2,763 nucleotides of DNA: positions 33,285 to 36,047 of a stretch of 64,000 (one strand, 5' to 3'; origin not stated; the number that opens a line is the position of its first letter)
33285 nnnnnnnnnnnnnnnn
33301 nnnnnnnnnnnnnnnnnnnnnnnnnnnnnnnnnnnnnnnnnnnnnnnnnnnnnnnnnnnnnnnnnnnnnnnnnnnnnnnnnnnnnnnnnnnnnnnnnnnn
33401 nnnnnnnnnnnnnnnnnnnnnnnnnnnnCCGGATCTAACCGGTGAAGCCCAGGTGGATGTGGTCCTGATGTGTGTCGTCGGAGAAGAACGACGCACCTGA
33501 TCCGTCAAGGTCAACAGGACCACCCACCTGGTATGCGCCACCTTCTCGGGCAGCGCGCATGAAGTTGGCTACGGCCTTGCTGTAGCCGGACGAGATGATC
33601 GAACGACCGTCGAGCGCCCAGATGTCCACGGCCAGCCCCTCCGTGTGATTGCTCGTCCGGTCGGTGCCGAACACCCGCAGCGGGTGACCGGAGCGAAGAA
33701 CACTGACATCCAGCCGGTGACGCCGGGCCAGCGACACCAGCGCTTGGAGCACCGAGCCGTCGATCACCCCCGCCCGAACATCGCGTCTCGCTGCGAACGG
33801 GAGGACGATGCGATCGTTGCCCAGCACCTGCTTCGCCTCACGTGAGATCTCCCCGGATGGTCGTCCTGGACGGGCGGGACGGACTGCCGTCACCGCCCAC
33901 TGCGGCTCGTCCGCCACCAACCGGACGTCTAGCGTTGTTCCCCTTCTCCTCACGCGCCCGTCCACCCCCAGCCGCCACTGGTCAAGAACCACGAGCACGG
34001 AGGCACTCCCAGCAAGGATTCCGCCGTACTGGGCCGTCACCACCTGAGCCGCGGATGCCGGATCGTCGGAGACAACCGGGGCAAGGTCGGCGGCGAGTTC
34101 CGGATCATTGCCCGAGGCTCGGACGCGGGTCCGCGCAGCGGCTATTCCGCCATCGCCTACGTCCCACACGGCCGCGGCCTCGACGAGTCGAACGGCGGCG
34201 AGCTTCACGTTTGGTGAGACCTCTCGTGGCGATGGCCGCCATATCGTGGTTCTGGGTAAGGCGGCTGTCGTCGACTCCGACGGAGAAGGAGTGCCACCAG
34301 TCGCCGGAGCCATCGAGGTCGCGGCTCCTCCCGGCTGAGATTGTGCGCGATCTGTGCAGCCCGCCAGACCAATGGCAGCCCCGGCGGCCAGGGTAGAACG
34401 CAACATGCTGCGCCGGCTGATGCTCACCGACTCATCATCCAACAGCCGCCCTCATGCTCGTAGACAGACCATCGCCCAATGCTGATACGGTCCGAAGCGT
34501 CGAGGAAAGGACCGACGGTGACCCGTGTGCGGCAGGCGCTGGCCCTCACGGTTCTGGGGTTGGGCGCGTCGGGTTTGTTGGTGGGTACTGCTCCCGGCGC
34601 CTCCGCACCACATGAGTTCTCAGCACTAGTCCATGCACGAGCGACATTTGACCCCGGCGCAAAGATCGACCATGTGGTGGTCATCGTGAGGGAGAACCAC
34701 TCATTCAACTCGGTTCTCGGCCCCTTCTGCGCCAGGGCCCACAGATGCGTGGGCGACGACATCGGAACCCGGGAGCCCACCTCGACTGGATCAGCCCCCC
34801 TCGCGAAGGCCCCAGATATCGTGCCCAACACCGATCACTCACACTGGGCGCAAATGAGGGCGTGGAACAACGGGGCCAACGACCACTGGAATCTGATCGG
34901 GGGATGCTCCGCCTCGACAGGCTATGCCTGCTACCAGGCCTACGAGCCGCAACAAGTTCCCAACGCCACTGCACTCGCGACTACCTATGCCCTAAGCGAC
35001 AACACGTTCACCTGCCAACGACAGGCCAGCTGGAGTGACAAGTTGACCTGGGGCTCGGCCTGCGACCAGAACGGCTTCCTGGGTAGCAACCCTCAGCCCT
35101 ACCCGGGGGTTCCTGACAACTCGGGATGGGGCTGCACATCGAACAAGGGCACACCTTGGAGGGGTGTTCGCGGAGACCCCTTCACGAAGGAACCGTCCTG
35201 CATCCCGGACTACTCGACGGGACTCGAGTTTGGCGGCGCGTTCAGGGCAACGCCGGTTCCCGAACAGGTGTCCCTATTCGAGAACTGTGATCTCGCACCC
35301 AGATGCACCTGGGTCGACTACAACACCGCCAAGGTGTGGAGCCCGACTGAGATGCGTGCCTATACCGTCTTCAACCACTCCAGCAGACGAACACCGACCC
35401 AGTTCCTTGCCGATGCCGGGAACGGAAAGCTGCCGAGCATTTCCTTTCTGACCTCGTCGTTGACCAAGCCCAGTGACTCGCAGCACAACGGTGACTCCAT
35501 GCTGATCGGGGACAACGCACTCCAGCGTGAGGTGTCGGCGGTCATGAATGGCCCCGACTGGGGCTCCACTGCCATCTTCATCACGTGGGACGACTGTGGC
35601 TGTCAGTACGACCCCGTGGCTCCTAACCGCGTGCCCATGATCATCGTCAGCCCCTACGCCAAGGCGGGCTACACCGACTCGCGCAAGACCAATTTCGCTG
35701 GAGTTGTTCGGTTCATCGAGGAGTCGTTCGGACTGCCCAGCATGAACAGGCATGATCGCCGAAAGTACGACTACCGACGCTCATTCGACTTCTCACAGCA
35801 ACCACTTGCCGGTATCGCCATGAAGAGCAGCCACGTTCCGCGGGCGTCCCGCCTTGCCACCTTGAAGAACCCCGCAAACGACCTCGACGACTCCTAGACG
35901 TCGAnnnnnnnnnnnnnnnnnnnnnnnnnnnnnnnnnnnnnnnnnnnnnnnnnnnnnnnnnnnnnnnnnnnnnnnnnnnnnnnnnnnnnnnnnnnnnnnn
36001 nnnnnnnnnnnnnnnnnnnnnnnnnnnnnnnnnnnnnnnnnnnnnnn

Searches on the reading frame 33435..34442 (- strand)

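Call 4: search_protein_families(library=pfam, proteins=[window:33435-34442:-], max_evalue=0.01)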
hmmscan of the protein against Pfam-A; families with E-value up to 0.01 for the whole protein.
window:33435-34442:- (335 aa): 1 family
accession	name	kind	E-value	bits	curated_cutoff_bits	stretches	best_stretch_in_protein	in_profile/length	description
PF10518.14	TAT_signal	-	0.0031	17.8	22.7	1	8-27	2-21/21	TAT (twin-arginine translocation) pathway signal sequence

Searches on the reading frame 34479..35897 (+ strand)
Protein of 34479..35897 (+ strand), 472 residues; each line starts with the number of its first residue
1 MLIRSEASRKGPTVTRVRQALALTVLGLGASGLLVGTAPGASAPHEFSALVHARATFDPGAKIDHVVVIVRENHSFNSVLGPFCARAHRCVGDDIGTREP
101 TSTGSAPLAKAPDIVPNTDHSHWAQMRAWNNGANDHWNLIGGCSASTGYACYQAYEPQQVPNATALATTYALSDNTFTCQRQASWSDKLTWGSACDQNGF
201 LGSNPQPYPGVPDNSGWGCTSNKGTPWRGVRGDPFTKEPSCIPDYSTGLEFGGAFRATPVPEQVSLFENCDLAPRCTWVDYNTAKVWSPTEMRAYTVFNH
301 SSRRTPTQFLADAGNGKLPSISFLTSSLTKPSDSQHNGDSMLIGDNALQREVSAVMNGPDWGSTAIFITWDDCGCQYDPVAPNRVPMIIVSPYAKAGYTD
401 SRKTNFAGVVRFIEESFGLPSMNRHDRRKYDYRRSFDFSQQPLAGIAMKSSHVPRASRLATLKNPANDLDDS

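Call 4: search_protein_families(library=pfam, proteins=[window:34479-35897:+], max_evalue=0.01)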
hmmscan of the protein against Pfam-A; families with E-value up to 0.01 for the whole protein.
window:34479-35897:+ (472 aa): 1 family
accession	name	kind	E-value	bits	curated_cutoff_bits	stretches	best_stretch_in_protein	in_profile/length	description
PF04185.19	Phosphoesterase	-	9.2e-37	127.4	23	1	63-420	1-356/356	Phosphoesterase family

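Call 6: search_protein_families(library=padloc, proteins=[window:34479-35897:+], max_evalue=0.01)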
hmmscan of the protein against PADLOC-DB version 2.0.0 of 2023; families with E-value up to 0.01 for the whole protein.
window:34479-35897:+ (472 aa): 0 families
